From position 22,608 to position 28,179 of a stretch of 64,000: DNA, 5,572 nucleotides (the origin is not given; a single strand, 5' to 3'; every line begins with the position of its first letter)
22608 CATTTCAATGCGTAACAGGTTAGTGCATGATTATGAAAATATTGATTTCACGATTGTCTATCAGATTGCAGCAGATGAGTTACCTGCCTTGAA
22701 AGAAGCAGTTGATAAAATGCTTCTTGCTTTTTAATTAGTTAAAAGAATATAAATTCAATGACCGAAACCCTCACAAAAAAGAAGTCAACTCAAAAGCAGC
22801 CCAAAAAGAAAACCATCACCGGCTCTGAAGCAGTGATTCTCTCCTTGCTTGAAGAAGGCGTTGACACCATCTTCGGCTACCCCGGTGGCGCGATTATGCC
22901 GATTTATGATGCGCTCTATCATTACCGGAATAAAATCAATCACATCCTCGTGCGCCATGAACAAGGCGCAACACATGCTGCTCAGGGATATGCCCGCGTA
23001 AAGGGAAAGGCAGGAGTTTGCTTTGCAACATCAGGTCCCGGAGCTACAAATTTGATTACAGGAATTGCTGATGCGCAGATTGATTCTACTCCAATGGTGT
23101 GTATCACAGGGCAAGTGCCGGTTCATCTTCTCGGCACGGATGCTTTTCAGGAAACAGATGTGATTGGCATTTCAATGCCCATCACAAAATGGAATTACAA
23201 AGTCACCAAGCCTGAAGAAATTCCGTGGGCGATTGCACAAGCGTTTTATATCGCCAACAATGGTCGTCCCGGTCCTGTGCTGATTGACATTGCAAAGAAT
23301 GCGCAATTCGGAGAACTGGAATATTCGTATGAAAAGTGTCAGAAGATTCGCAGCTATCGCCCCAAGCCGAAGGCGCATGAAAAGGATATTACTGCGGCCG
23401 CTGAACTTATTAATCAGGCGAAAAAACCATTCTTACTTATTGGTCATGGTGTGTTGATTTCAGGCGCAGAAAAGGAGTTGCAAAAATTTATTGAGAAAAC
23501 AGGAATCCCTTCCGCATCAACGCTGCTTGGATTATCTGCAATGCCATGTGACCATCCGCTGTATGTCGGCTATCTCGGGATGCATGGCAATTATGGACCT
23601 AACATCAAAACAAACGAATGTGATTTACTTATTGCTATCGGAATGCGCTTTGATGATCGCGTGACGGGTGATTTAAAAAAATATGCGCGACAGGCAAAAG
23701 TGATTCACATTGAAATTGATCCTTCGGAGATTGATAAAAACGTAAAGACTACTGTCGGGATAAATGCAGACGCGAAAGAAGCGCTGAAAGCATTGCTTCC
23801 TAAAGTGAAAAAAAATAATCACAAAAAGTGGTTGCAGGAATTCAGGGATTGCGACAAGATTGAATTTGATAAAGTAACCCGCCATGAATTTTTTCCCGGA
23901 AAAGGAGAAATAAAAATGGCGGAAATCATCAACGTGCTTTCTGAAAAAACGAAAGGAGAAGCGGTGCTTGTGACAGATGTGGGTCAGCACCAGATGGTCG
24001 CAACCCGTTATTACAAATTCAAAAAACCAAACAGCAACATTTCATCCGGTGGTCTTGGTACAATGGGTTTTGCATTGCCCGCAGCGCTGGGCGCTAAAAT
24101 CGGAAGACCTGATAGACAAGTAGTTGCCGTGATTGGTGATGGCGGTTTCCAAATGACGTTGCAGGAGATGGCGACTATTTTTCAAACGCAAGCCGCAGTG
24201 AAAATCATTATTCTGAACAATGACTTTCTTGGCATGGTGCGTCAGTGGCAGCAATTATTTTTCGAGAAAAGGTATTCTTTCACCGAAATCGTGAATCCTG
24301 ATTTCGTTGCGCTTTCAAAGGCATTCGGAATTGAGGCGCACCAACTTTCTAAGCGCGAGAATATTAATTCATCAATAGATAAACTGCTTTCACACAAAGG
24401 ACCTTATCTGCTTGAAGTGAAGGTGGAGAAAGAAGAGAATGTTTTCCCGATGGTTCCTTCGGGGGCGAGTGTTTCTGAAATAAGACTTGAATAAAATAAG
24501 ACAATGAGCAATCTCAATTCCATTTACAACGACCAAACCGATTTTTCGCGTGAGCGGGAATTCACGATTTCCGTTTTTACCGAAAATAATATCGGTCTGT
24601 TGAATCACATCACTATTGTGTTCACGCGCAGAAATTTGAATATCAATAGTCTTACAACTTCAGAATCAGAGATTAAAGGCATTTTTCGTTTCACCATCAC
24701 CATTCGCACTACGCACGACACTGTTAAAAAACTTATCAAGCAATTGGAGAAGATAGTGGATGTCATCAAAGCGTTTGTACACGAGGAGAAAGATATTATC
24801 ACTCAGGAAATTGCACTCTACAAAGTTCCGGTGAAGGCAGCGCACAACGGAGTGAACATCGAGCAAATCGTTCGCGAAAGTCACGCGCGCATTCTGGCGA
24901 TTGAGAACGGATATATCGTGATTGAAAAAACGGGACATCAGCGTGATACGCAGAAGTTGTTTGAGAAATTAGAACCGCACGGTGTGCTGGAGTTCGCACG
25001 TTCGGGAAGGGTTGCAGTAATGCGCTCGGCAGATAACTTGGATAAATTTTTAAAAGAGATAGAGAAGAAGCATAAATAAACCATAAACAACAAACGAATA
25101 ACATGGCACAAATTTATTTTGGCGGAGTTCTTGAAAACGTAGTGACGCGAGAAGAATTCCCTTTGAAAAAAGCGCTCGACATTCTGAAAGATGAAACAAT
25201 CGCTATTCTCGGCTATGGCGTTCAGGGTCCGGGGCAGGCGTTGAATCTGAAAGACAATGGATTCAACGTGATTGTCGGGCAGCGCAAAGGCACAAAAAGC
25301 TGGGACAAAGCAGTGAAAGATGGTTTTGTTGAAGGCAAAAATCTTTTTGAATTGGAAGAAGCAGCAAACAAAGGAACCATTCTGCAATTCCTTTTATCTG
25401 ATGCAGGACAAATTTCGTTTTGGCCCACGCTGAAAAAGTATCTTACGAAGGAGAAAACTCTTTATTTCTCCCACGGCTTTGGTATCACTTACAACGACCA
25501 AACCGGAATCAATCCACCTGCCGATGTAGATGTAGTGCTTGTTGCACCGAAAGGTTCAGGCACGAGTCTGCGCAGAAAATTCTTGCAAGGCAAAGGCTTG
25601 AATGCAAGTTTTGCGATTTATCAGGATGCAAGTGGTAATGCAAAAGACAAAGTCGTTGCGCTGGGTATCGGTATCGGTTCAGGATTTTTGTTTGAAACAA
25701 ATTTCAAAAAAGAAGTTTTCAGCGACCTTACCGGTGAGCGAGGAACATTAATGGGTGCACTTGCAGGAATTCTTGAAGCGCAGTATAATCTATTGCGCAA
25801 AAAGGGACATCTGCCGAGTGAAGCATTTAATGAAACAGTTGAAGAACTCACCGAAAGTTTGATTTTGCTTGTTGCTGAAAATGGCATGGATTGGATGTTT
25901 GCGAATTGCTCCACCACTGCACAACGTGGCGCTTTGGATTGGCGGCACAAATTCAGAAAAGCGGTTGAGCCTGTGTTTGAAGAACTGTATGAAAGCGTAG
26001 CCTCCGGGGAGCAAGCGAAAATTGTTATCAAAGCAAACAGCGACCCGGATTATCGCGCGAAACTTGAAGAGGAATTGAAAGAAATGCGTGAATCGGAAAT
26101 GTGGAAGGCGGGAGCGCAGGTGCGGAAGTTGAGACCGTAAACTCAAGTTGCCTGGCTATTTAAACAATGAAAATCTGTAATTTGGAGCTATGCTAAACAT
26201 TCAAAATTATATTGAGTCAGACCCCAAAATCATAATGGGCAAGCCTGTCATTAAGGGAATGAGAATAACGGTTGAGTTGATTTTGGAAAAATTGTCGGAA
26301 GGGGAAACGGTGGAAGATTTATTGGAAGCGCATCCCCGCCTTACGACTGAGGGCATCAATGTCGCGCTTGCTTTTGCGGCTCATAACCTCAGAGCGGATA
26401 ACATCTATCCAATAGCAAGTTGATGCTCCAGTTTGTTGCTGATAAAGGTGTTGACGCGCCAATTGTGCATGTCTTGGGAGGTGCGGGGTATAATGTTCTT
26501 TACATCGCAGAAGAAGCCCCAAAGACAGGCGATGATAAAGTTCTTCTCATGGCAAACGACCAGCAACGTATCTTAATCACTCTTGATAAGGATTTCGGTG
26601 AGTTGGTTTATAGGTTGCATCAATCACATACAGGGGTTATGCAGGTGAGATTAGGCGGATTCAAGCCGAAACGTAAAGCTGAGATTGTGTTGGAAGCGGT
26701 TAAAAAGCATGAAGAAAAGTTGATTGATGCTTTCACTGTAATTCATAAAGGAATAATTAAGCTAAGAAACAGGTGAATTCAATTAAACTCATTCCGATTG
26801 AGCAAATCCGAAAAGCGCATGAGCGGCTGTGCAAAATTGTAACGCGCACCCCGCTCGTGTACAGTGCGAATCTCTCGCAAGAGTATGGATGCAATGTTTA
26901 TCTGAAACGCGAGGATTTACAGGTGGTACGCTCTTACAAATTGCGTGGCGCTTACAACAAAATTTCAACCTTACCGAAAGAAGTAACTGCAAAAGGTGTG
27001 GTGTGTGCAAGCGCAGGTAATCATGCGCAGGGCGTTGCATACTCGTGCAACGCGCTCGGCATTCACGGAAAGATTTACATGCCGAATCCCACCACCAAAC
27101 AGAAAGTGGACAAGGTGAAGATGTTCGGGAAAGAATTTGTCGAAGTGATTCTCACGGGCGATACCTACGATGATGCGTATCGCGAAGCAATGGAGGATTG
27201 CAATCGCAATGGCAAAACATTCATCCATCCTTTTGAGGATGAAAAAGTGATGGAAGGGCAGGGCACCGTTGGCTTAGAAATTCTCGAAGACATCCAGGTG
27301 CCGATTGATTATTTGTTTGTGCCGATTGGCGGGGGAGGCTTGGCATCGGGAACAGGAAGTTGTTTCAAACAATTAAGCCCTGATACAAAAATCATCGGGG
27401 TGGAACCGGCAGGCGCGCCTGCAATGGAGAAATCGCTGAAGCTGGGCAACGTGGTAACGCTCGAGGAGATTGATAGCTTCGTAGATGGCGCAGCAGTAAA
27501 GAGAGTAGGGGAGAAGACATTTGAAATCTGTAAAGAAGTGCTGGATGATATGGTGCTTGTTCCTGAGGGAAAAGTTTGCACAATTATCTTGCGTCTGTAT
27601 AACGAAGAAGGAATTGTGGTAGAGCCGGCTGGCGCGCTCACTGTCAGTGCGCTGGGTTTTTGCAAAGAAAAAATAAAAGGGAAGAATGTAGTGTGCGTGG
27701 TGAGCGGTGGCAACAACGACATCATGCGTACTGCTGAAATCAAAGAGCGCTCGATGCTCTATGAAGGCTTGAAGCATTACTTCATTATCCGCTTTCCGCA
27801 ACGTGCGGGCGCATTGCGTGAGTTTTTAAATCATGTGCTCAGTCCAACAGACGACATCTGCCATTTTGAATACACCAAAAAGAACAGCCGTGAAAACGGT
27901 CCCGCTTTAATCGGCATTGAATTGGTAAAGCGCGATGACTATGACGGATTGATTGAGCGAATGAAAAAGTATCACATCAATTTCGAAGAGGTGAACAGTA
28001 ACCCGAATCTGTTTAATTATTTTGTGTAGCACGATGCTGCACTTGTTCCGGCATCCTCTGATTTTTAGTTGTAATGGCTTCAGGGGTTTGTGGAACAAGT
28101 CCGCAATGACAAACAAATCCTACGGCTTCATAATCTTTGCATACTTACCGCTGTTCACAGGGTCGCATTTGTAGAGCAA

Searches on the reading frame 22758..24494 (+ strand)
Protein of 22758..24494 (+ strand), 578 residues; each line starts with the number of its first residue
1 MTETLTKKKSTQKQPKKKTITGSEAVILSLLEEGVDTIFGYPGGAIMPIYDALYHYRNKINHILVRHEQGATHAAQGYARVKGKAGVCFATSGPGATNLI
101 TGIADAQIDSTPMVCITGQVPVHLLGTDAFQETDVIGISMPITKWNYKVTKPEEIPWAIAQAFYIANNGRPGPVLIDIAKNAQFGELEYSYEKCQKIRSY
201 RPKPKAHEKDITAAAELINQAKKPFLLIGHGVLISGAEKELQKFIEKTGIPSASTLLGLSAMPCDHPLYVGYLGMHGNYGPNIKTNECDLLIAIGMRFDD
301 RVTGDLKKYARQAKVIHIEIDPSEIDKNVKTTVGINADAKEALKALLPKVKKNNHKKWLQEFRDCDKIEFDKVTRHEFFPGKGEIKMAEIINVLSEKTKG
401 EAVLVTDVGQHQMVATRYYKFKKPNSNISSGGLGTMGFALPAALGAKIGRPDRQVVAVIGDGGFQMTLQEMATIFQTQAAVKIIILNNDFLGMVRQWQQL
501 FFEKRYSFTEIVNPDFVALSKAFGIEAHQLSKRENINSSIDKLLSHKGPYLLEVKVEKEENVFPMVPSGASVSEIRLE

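Call 3: search_protein_families(library=pfam, proteins=[window:22758-24494:+])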
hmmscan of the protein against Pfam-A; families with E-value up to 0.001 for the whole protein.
window:22758-24494:+ (578 aa): 4 families
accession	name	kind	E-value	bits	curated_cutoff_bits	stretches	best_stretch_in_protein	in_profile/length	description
PF02775.26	TPP_enzyme_C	-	2e-51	174.2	21.9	1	407-554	1-151/151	Thiamine pyrophosphate enzyme, C-terminal TPP binding domain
PF00205.28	TPP_enzyme_M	-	1.3e-46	158.1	30.4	1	211-346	1-137/137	Thiamine pyrophosphate enzyme, central domain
PF02776.23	TPP_enzyme_N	-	1.9e-41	141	26.8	1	21-136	2-117/119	Thiamine pyrophosphate enzyme, N-terminal TPP binding domain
PF02552.22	CO_dh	-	0.00062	20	21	0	207-317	21-137/168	CO dehydrogenase beta subunit/acetyl-CoA synthase epsilon subunit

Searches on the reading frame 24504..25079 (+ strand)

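Call 3: search_protein_families(library=pfam, proteins=[window:24504-25079:+])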
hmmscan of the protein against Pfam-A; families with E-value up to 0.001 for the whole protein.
window:24504-25079:+ (191 aa): 5 families
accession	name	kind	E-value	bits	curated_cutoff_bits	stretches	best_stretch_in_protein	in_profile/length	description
PF10369.15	ALS_ss_C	-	8.6e-20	71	23.2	1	101-174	1-73/74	Small subunit of acetolactate synthase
PF22629.2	ACT_AHAS_ss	-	1.1e-15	58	27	1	22-89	1-67/67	AHAS small subunit-like ACT domain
PF01842.31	ACT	-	3.6e-09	36.7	27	1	21-85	2-65/66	ACT domain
PF13291.12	ACT_4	-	2.3e-08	35.1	27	1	19-90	6-78/80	ACT domain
PF13710.12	ACT_5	-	2.4e-08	34.1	27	1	31-89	4-61/62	ACT domain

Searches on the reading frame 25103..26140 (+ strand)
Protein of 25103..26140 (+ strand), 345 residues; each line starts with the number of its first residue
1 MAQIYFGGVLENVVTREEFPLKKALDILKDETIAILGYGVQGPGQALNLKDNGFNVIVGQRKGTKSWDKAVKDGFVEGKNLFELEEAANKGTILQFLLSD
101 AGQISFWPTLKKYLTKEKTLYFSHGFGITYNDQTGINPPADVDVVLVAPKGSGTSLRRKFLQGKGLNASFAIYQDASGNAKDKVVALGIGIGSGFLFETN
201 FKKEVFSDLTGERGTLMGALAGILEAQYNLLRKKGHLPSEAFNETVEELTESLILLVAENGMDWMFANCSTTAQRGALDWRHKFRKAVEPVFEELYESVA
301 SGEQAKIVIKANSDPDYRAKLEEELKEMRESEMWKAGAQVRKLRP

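Call 3: search_protein_families(library=pfam, proteins=[window:25103-26140:+])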
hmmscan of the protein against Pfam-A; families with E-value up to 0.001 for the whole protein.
window:25103-26140:+ (345 aa): 2 families
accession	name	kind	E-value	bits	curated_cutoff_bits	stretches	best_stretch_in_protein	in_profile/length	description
PF07991.19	KARI_N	-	1.5e-44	151.9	20.6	1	28-193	2-161/165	Acetohydroxy acid isomeroreductase, NADPH-binding domain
PF01450.25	KARI_C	-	1.4e-39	136.2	29.1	1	201-345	1-143/144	Ketol-acid reductoisomerase, C-terminal domain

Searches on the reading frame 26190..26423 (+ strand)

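Call 60: search_protein_families(library=pfam, proteins=[window:26190-26423:+], max_evalue=0.01)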
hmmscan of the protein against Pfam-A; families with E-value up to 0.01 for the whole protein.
window:26190-26423:+ (77 aa): 1 family
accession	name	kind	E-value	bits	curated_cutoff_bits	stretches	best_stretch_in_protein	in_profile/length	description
PF04255.20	DUF433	-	2.7e-20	72.4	23.6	1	8-63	1-56/56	Protein of unknown function (DUF433)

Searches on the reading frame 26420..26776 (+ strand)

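Call 3: search_protein_families(library=pfam, proteins=[window:26420-26776:+])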
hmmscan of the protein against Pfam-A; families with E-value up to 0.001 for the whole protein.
window:26420-26776:+ (118 aa): 1 family
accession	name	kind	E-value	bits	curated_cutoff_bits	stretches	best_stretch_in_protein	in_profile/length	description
PF18480.7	DUF5615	-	2e-18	66.7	23.8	1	4-108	2-107/110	Domain of unknown function (DUF5615)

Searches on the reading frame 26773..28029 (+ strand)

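Call 3: search_protein_families(library=pfam, proteins=[window:26773-28029:+])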
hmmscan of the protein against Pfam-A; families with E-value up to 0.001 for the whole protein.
window:26773-28029:+ (418 aa): 2 families
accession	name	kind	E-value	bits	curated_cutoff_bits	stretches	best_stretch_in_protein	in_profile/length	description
PF00291.31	PALP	-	2e-85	287.1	35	1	23-312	5-295/295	Pyridoxal-phosphate dependent enzyme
PF00585.24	Thr_dehydrat_C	-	6.4e-24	84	27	1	325-415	1-89/91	C-terminal regulatory domain of Threonine dehydratase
